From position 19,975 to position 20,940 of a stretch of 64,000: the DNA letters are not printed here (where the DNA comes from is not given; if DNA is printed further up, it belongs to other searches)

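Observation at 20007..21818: Family of ~60-nt tandem repeats filling every intercistronic spacer of the TasA-like operon, with a covarying 12-nt palindrome abutting each Shine-Dalgarno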

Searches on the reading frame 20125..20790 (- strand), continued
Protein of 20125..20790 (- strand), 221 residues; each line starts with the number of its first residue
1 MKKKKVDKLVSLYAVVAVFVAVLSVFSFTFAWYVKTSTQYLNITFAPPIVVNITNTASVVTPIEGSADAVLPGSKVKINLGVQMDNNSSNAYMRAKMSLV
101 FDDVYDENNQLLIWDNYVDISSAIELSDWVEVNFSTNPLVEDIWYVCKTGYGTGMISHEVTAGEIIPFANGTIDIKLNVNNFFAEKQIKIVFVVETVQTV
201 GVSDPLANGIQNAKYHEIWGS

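Call 73: find_related_loci(query=A2, collection=metagenome_contigs, flank=4000)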
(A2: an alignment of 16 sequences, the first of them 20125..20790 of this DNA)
Query A2 (221 aa) in metagenome_contigs; peptide patterns used: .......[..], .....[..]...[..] (x = any residue, [..] = any of these).
47 stretches matched a pattern; 1 encode a relative of the query (tblastn E <= 1e-3); 1 distinct loci.
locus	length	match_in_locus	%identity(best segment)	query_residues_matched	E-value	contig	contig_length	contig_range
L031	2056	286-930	46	6-220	2e-63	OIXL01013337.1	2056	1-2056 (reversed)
